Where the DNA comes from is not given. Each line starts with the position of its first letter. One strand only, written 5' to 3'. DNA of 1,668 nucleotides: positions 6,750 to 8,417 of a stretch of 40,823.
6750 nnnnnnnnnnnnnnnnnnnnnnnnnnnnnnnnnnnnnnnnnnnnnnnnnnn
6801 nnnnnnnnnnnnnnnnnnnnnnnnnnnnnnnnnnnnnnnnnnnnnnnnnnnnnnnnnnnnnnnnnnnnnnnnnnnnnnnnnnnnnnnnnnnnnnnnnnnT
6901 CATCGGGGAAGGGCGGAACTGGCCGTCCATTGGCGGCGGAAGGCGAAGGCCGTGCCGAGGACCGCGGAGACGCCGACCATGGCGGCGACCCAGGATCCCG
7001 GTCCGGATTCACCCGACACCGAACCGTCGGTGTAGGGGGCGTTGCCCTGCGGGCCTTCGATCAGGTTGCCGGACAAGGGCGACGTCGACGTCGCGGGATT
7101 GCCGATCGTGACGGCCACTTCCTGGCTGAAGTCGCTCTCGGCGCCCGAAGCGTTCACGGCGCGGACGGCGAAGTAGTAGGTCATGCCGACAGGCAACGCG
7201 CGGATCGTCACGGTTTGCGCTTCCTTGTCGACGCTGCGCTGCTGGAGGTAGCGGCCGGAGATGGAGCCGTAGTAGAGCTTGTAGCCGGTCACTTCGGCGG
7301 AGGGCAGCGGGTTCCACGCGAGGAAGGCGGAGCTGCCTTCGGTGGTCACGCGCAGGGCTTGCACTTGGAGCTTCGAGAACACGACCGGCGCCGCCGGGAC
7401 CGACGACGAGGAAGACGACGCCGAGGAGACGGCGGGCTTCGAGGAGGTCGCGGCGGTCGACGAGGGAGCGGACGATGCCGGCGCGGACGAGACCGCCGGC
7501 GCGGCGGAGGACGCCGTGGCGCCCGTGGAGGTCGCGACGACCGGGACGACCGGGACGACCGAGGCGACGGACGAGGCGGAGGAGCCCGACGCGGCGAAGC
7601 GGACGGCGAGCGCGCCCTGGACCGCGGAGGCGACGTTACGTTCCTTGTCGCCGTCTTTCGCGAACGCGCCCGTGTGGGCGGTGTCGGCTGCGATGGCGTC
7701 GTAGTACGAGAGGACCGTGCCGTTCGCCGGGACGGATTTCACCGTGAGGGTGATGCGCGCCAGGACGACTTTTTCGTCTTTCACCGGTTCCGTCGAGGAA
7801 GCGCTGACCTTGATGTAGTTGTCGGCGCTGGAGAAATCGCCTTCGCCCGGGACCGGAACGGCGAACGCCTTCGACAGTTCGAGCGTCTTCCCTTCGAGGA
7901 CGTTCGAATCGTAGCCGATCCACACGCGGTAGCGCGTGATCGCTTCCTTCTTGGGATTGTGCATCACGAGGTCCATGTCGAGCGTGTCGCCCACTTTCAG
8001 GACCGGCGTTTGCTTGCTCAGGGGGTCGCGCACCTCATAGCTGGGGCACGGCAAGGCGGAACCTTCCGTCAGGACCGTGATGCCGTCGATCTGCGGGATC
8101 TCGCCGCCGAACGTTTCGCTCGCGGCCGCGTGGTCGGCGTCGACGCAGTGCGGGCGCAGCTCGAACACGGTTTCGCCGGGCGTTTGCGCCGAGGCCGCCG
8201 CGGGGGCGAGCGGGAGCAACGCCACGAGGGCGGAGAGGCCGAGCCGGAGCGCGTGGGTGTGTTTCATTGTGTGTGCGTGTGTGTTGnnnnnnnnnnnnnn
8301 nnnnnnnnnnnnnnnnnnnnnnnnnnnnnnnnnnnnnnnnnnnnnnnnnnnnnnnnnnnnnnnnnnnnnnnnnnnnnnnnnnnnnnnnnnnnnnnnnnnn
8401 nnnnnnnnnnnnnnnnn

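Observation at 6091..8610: Three-gene surface operon with an adjacent dockerin-only protein and a cohesin-FN3 protein: a self-contained cohesin-dockerin pair outside any cellulosome context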

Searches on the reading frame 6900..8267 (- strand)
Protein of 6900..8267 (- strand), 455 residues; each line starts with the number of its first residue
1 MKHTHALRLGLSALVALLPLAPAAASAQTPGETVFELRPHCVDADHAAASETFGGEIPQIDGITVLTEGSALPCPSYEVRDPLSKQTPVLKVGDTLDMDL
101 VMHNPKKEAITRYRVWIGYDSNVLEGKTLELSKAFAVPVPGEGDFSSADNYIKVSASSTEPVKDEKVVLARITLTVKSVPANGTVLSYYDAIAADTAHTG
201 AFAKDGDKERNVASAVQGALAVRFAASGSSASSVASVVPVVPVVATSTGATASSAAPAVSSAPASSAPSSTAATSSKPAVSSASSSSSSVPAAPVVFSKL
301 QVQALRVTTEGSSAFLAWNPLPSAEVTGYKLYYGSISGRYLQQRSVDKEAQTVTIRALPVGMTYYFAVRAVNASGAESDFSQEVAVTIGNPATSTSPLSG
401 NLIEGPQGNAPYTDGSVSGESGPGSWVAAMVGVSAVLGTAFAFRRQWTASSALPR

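Call 3: search_protein_families(library=pfam, proteins=[window:6900-8267:-], max_evalue=1)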
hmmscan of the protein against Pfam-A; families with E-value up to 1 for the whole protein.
window:6900-8267:- (455 aa): 4 families
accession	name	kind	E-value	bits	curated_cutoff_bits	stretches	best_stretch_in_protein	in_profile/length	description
PF00041.27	fn3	-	2.7e-09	37.5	25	1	302-386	3-83/84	Fibronectin type III domain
PF00963.24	Cohesin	-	9.2e-06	26.3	24.1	1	91-195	11-120/139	Cohesin domain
PF24489.1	Ig_J_second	-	0.09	13.3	27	1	356-383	63-89/105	Tip attachment protein J second Ig-like domain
PF16656.11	Pur_ac_phosph_N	-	0.11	13.5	30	0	327-373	26-83/93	Purple acid Phosphatase, N-terminal domain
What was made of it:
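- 7584..8045 (-): g2 cohesin domain (residues about 75-228). An N-terminal strand FELRPHC (residues 33-39) and the invariant Cys41/Cys74 pair precede it. Pfam Cohesin scores 26.3 against 24.1 (call 3).
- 7092..7379 (-): g2 FN3 domain (residues 297-392), the most conserved part of g2. Pfam fn3 scores 37.5 (call 3).
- On Cohesin (Pfam PF00963): 26.3 bits against 24.1, which is marginal (call 3).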

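Call 4: search_protein_families(library=ncbifam, proteins=[window:6900-8267:-], max_evalue=1)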
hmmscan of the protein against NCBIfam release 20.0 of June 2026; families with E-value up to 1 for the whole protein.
window:6900-8267:- (455 aa): 0 families

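Call 8: find_homologous_proteins(query=window:6900-8267:-)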
Query window:6900-8267:- (455 aa): 134 proteins with E <= 0.001 among 8000 candidates; the best 120 are listed.
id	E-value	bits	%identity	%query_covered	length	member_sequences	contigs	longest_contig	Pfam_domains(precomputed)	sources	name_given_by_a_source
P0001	1.8e-277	938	98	100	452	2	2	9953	PF00963.25,PF00041.28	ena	-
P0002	2.8e-247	838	84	100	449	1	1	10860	PF00963.25,PF00041.28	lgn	-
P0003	2.1e-232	789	84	100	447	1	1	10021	PF00963.25,PF00041.28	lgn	-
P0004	2.2e-230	783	82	100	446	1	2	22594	PF00963.25,PF00041.28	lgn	-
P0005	1.2e-194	665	70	95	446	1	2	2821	PF00041.28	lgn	-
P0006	1.1e-192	658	69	99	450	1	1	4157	PF00041.28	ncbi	-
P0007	2.9e-192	657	68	100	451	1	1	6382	PF00041.28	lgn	-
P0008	4.2e-189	647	70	100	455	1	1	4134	PF00041.28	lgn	-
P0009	3.2e-188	644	66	100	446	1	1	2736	PF00041.28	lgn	-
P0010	4.9e-185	633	68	99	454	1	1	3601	PF00041.28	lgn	-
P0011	2.3e-169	582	61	100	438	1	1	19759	PF00041.28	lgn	-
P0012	9.3e-168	576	63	99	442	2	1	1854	PF00041.28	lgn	-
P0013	2.3e-167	575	59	100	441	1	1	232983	PF00041.28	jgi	jgi:hypothetical protein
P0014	1.0e-166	573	63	100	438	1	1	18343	PF00041.28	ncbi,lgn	-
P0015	3.0e-165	568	58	49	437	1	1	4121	PF00041.28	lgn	-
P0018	8.2e-164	563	62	100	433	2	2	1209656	PF00041.28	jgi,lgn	jgi:hypothetical protein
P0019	3.8e-163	561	62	100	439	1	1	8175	PF00963.25,PF00041.28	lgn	-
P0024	8.7e-159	547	61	94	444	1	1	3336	PF00963.25,PF00041.28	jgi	jgi:hypothetical protein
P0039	2.0e-107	378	48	96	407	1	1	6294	PF00963.25,PF00041.28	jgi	jgi:hypothetical protein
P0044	4.7e-104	367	47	95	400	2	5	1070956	PF00041.28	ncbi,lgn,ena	-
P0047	2.9e-101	357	41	100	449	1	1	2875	PF00963.25,PF00041.28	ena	-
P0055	6.9e-100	353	45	96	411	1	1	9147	PF00963.25,PF00041.28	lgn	-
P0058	3.9e-99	350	42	97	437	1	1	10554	PF00963.25,PF00041.28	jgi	jgi:hypothetical protein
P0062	6.3e-97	343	43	98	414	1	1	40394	PF00041.28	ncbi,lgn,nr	ncbi:MAG TPA: fibronectin type III domain-containing protein [Candidatus Peribacteraceae bacterium]|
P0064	1.9e-96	342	44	99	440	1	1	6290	PF00963.25,PF00041.28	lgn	-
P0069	2.4e-95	338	42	99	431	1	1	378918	PF00963.25,PF00041.28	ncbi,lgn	-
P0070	3.7e-95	337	43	97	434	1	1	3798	PF00963.25,PF00041.28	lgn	-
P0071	1.2e-94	336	44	97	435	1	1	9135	PF00963.25,PF00041.28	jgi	jgi:hypothetical protein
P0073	3.8e-94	334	58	35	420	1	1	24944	PF00963.25,PF00041.28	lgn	-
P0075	1.7e-93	332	42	92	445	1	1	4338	PF00963.25,PF00041.28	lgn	-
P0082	1.8e-91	325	41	97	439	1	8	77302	PF00963.25,PF00041.28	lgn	-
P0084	7.3e-91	323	41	99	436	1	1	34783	PF00963.25,PF00041.28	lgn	-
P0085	9.0e-91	323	40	98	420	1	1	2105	PF00963.25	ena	-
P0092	4.4e-86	307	52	33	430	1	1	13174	PF00963.25,PF00041.28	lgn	-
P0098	2.8e-82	295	39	95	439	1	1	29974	PF00963.25,PF00041.28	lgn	-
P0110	1.1e-74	270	47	34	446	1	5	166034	PF00963.25,PF00041.28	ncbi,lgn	-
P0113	7.6e-70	254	34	99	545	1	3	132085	PF00963.25,PF00041.28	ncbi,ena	-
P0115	6.3e-69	251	52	34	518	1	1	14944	PF01683.24,PF00041.28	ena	-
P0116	2.8e-68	249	47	35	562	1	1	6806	PF13948.12,PF00041.28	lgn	-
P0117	1.2e-66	243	42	36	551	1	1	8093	PF13948.12,PF00963.25,PF00041.28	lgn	-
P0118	1.5e-66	243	45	36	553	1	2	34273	PF13948.12,PF00041.28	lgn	-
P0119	5.5e-66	241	36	83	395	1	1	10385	PF00963.25,PF00041.28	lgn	-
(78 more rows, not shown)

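Call 9: find_encoding_contigs(protein=P0018, flank=5000, max_places=2)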
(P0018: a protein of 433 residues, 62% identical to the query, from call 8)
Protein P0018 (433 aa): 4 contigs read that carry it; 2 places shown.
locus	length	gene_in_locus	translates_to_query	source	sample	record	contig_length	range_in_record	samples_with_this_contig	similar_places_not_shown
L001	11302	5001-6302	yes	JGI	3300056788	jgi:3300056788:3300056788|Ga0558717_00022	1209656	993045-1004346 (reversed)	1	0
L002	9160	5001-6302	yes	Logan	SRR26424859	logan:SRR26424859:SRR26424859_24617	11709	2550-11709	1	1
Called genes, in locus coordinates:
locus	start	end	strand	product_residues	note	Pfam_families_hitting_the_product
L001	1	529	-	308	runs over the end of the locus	PF02535:Zip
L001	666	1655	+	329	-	PF00892:EamA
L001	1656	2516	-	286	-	PF00395:SLH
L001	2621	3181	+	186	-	PF03449:GreA_GreB_N, PF01272:GreA_GreB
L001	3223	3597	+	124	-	-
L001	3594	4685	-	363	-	PF21694:DNA_pol3_delta_C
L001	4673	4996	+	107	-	PF00404:Dockerin_1 (faint)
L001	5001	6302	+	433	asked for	PF00041:fn3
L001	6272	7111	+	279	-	-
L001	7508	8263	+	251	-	-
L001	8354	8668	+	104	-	PF04237:YjbR (faint)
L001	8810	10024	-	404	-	PF12704:MacB_PCD, PF02687:FtsX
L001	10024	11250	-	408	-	PF12704:MacB_PCD, PF02687:FtsX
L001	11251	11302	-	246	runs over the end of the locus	PF00005:ABC_tran, PF02463:SMC_N (weak), PF13304:AAA_21 (faint)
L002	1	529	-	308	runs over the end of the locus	PF02535:Zip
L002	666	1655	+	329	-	PF00892:EamA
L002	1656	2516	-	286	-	PF00395:SLH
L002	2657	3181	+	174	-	PF03449:GreA_GreB_N, PF01272:GreA_GreB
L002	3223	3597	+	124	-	-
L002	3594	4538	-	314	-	PF21694:DNA_pol3_delta_C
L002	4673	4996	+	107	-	PF00404:Dockerin_1 (faint)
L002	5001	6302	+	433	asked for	PF00041:fn3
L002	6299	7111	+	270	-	-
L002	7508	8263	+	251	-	-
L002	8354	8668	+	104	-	PF04237:YjbR (faint)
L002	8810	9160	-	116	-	?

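Call 10: find_encoding_contigs(protein=P0044, flank=5000, max_places=2)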
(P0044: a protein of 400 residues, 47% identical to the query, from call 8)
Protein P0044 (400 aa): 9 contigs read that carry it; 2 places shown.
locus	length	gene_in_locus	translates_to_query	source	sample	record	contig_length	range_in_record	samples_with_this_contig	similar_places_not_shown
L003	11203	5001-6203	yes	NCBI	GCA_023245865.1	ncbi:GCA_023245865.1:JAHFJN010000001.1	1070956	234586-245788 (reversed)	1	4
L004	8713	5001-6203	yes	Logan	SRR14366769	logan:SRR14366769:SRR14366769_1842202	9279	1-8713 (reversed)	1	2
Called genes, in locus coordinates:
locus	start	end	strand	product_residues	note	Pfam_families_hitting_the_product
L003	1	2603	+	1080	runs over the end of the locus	PF25596:CPSase_L_D1, PF02222:ATP-grasp (weak), PF02786:CPSase_L_D2, PF02787:CPSase_L_D3, PF25596:CPSase_L_D1, PF02222:ATP-grasp (weak), PF02786:CPSase_L_D2, PF02142:MGS, +2 more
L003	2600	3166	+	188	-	PF03449:GreA_GreB_N, PF01272:GreA_GreB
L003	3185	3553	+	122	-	-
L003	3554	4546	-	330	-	PF06144:DNA_pol3_delta, PF21694:DNA_pol3_delta_C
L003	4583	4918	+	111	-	-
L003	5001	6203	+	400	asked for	PF00041:fn3 (weak)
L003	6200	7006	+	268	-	-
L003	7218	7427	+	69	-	PF02599:CsrA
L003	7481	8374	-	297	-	PF00892:EamA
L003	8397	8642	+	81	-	-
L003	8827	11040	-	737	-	PF01522:Polysacc_deac_1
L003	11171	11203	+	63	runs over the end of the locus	-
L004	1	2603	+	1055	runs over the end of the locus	?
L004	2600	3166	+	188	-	PF03449:GreA_GreB_N, PF01272:GreA_GreB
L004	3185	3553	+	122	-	-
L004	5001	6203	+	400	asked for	PF00041:fn3 (weak)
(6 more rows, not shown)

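Call 11: find_encoding_contigs(protein=P0062, flank=5000, max_places=2)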
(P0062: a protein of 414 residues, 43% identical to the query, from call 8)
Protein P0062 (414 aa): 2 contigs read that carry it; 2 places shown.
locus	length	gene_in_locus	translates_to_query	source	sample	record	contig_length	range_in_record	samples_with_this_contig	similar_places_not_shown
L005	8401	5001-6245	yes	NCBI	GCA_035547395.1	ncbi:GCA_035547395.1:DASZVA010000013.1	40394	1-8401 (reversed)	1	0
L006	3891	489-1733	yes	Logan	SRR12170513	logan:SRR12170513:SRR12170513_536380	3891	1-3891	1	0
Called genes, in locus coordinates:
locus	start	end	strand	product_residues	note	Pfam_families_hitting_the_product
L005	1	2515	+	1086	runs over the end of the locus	PF25596:CPSase_L_D1, PF02222:ATP-grasp (weak), PF02786:CPSase_L_D2, PF02787:CPSase_L_D3, PF25596:CPSase_L_D1, PF02222:ATP-grasp, PF02786:CPSase_L_D2, PF02142:MGS, +2 more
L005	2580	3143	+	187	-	PF03449:GreA_GreB_N, PF01272:GreA_GreB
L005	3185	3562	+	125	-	-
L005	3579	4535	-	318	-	PF06144:DNA_pol3_delta (weak), PF21694:DNA_pol3_delta_C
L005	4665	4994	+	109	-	-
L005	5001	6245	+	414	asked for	PF00041:fn3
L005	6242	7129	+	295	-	PF13473:Cupredoxin_1 (weak)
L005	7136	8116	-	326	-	PF00395:SLH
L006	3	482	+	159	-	?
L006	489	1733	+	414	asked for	PF00041:fn3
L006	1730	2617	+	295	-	PF13473:Cupredoxin_1 (weak)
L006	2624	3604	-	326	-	PF00395:SLH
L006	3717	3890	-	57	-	?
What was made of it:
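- The same 4-nt overlap appears in gene calls of L002, L003 and L005 (calls 9-11).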

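Call 18: find_related_loci(query=A1, collection=genome_contigs, flank=6000)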
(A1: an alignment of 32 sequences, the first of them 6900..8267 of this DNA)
Query A1 (455 aa) in genome_contigs; peptide patterns used: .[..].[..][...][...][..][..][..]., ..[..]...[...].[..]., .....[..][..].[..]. (x = any residue, [..] = any of these).
253 stretches matched a pattern; 187 encode a relative of the query (tblastn E <= 1e-3); the best 80 are kept; 80 distinct loci.
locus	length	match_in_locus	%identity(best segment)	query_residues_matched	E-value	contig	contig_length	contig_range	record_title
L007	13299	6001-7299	61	1-455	2e-172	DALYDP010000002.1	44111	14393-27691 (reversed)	MAG TPA_asm: Candidatus Peribacteraceae bacterium isolate CTOTU14230 NODE_160_length_44111_cov_45.061785, whole genome s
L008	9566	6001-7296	56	1-453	2e-152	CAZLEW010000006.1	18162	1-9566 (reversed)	MAG TPA_asm: uncultured Candidatus Peribacteria bacterium isolate SRP286056_co1_18 genome assembly, contig: NODE_3692_le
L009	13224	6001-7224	56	4-451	1e-148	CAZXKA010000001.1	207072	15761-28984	MAG TPA_asm: uncultured Candidatus Peribacteria bacterium isolate binchicken_co105_396 genome assembly, contig: NODE_59_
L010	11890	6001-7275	57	1-455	1e-144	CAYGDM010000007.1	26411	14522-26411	MAG TPA_asm: uncultured Candidatus Peribacteria bacterium isolate ERP113451_co3_213 genome assembly, contig: NODE_1256_l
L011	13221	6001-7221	58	20-455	4e-144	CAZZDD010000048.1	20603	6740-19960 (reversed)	MAG TPA_asm: uncultured Candidatus Peribacteria bacterium isolate SRP329715_co2_201 genome assembly, contig: NODE_5110_l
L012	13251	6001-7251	44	1-452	4e-112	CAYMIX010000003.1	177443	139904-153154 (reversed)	MAG TPA_asm: uncultured Candidatus Peribacteria bacterium isolate SRP342105_co1_435 genome assembly, contig: NODE_88_len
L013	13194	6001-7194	42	12-450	1e-107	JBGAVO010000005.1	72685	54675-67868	MAG: Candidatus Peribacteraceae bacterium isolate MAG_MBR_AS.70 MBRAS-70_NODE_5_length_72685_cov_4.961795, whole genome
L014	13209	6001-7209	42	1-450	3e-107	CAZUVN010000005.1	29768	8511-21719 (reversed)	MAG TPA_asm: uncultured Candidatus Peribacteria bacterium isolate SRP329715_co2_80 genome assembly, contig: NODE_3211_le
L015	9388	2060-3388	59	1-453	5e-173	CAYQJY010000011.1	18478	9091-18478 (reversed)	MAG TPA_asm: uncultured Candidatus Peribacteria bacterium isolate SRP192515_co1_11 genome assembly, contig: NODE_2834_le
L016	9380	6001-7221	43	5-453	4e-106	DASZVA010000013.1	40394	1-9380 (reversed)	MAG TPA_asm: Candidatus Peribacteraceae bacterium isolate SMAG_U6119 k141_203648, whole genome shotgun sequence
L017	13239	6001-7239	45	25-449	4e-106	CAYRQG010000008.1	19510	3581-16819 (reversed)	MAG TPA_asm: uncultured Candidatus Peribacteria bacterium isolate SRP278252_co2_356 genome assembly, contig: NODE_5702_l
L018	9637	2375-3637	44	1-449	5e-106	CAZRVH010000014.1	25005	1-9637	MAG TPA_asm: uncultured Candidatus Peribacteria bacterium isolate SRP278252_co2_188 genome assembly, contig: NODE_3956_l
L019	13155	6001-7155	46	20-449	9e-105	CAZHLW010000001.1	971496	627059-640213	MAG TPA_asm: uncultured Candidatus Peribacteria bacterium isolate SRP292972_co3_23 genome assembly, contig: NODE_3_lengt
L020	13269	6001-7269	44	1-449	4e-104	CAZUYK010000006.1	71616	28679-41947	MAG TPA_asm: uncultured Candidatus Peribacteria bacterium isolate SRP278252_co2_847 genome assembly, contig: NODE_565_le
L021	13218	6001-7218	41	1-453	6e-103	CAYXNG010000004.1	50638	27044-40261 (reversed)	MAG TPA_asm: uncultured Candidatus Peribacteria bacterium isolate SRP329715_co2_371 genome assembly, contig: NODE_1382_l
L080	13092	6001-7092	31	33-446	1e-50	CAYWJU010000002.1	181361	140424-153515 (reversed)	MAG TPA_asm: uncultured Candidatus Peribacteria bacterium isolate SRP298887_co1_211 genome assembly, contig: NODE_17_len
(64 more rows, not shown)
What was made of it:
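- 6900..8267 (-): g2: 455-aa protein with signal peptide, cohesin, Ser/Ala/Pro linker, FN3 and C-terminal helix. 187 GTDB species representatives encode a relative (call 18).
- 187 species representatives carry g2 (call 18).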

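Call 31: predict_structure(alignment_id=A1)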
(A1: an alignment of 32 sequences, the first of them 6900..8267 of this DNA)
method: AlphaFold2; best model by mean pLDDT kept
length: 455 residues; sequences in the alignment: 32
mean_pLDDT: 74.0   pTM: 0.47
mean pLDDT of the five models: 74.0, 72.7, 72.2, 69.0, 68.7
residues with pLDDT >= 90: 197; 70-90: 99; 50-70: 31; < 50: 128
segments of 3 or more residues with pLDDT < 50: 20-29, 44-54, 63-71, 229-277, 279-294, 397-423, 453-455
pLDDT, mean of each block of 10 residues (from residue 1): 64 67 41 91 53 49 45 76 89 96 94 97 96 93 94 96 93 95 90 88 90 91 74 36 36 39 39 38 37 64 91 93 92 89 92 93 94 91 90 62 38 38 61 85 78 51
secondary structure, 60 per line:
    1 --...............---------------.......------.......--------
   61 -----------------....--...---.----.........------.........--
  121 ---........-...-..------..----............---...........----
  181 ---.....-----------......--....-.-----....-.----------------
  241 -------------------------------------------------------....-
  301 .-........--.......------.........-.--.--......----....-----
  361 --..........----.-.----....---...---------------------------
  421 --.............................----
elements in order: H3-17 E33-39 H46-52 E78-81 E84-86 E95-103 E110-118 E124-131 E151-162 E166-176 E184-188 E200-205 E208-211 E219-222 H296-299 E303-310 E313-319 E326-334 E342-347 E352-355 E363-372 E384-387 H423-451
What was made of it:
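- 7584..8045 (-): The AF2 model has pLDDT above 90 here (call 31).
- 7380..7583 (-): g2 low-complexity Ser/Ala/Pro/Val linker (residues 229-296). pLDDT is below 50 (call 31).
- On Cohesin (Pfam PF00963): The AF2 model has pLDDT above 90 over residues about 72-225 (call 31).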

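Call 36: fold_search(model_id=the predicted structure, library=pdb)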
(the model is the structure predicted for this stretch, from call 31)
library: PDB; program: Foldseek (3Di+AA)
matches with E <= 10: 1979; with E <= 0.001: 713
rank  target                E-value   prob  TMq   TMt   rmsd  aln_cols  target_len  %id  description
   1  2w1n                  6.4e-11  1.00  0.21  0.39  19.6       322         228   13  cohesin and fibronectin type-III double module construct from the Clostridium perfringens glycoside hydrolase GH84C (released 2009-02-03)
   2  4bqb_B                1.1e-07  1.00  0.19  0.43  14.9       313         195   10  Crystal structure of the FN5 and FN6 domains of NEO1, form 2 (released 2013-06-12)
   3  4bqb_D                1.1e-07  1.00  0.19  0.42  14.9       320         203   10  Crystal structure of the FN5 and FN6 domains of NEO1, form 2 (released 2013-06-12)
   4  4bqb_A                1.4e-07  1.00  0.19  0.43  15.1       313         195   10  Crystal structure of the FN5 and FN6 domains of NEO1, form 2 (released 2013-06-12)
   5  4fl4_I                1.6e-07  1.00  0.24  0.34  16.1       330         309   11  Scaffoldin conformation and dynamics revealed by a ternary complex from the Clostridium thermocellum cellulosome (released 2012-06-27)
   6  4bq8_A                2.1e-07  1.00  0.19  0.44  15.7       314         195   11  Crystal structure of the RGMB-NEO1 complex form 3 (released 2013-06-12)
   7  5lxv_A                2.3e-07  1.00  0.26  0.62   5.1       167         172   17  Crystal structure of Ruminococcus flavefaciens scaffoldin C cohesin in complex with a dockerin from an uncharacterized (released 2016-10-19)
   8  4bqb_C                2.7e-07  1.00  0.19  0.42  14.6       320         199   10  Crystal structure of the FN5 and FN6 domains of NEO1, form 2 (released 2013-06-12)
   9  4fl4_L                2.7e-07  1.00  0.23  0.33  18.5       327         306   12  Scaffoldin conformation and dynamics revealed by a ternary complex from the Clostridium thermocellum cellulosome (released 2012-06-27)
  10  5lxv_C                5.3e-07  1.00  0.26  0.62   4.2       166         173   17  Crystal structure of Ruminococcus flavefaciens scaffoldin C cohesin in complex with a dockerin from an uncharacterized (released 2016-10-19)
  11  4urt_B                6.6e-07  1.00  0.19  0.41  15.5       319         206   11  The crystal structure of a fragment of netrin-1 in complex with FN5- FN6 of DCC (released 2014-09-10)
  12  3p4l                  6.9e-07  1.00  0.19  0.41  16.1       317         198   12  Crystal structure of a hemojuvelin-binding fragment of neogenin (released 2010-11-17)
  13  4u3h                  7.7e-07  1.00  0.18  0.77   2.0        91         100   35  Crystal structure of FN3con (released 2015-02-11)
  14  5e53_A                7.7e-07  1.00  0.19  0.30  13.6       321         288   11  Crystal structure of chicken CNTN1 FN1-FN3 domains (released 2016-08-31)
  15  6xay_B                8.6e-07  1.00  0.21  0.34  10.7       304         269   11  Structure of a fragment of human fibronectin containing the 10th, 11th and 12th type III domains (released 2021-06-09)
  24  4ums                  1.3e-06  1.00  0.26  0.68   3.9       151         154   18  The crystal structure of the seventh ScaB type I cohesin from Pseudobacteroides cellulosolvens (released 2015-05-06)
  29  2vn5_A                1.7e-06  1.00  0.24  0.68   3.4       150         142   18  The Clostridium cellulolyticum dockerin displays a dual binding mode for its cohesin partner (released 2008-05-20)
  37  2ccl_A                2.5e-06  1.00  0.23  0.61   4.9       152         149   18  THE S45A, T46A MUTANT OF THE TYPE I COHESIN-DOCKERIN COMPLEX FROM THE CELLULOSOME OF CLOSTRIDIUM THERMOCELLUM (released 2007-02-13)
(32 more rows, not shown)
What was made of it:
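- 7584..8045 (-): Foldseek matches 2w1n (E 6e-11) and cohesins 5lxv, 4ums, 2vn5 and 2ccl at TM 0.61-0.68 (call 36).
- On Cohesin (Pfam PF00963): Foldseek matches cohesins 5lxv, 4ums, 2vn5 and 2ccl at TM 0.61-0.68, and 2w1n at E 6e-11 (call 36).
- Closest known: Clostridium perfringens non-cellulosomal cohesin-dockerin system. Same: It has the same cohesin-then-FN3 tandem and is the best structural match (E 6.4e-11, call 36).
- Non-cellulosomal enzyme complexes exist, for example the C. perfringens GH84C cohesin-FN3 module, which is the top structural hit (call 36).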

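Call 59: search_protein_families(library=pfam, alignment_id=A1, max_evalue=0.01)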
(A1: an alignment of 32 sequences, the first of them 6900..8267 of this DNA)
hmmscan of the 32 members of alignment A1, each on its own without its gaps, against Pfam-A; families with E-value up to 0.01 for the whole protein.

A. member 1, window:6900-8267:- (455 aa): 2 families
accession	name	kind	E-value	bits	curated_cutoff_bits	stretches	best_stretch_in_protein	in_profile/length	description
PF00041.27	fn3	-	2.7e-09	37.5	25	1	302-386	3-83/84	Fibronectin type III domain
PF00963.24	Cohesin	-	9.2e-06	26.3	24.1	1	91-195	11-120/139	Cohesin domain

B. families by the number of members that match (of 32 scanned): 7 families
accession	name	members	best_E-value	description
PF00041.27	fn3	30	9.5e-12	Fibronectin type III domain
PF00963.24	Cohesin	17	3.3e-09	Cohesin domain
PF25814.1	fn3_SORL1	3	0.002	SORL1-like, fn3 domain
PF11703.13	UPF0506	1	0.0015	UPF0506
PF01683.23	EB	1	0.0057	EB module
PF24489.1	Ig_J_second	1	0.0059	Tip attachment protein J second Ig-like domain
PF16656.11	Pur_ac_phosph_N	1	0.0088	Purple acid Phosphatase, N-terminal domain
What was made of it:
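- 7584..8045 (-): 17 of 32 family members match, best E 3.3e-9 (call 59).
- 7092..7379 (-): 30 of 32 members match (call 59).
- On Cohesin (Pfam PF00963): 17 of 32 relatives match at E <= 0.01, best 3.3e-9, and no competing family covers that region (call 59).
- On Cellulosome: g2 has one cohesin and no CBM (calls 3, 59).
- Cohesin plus FN3: calls 3, 31, 36, 59.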
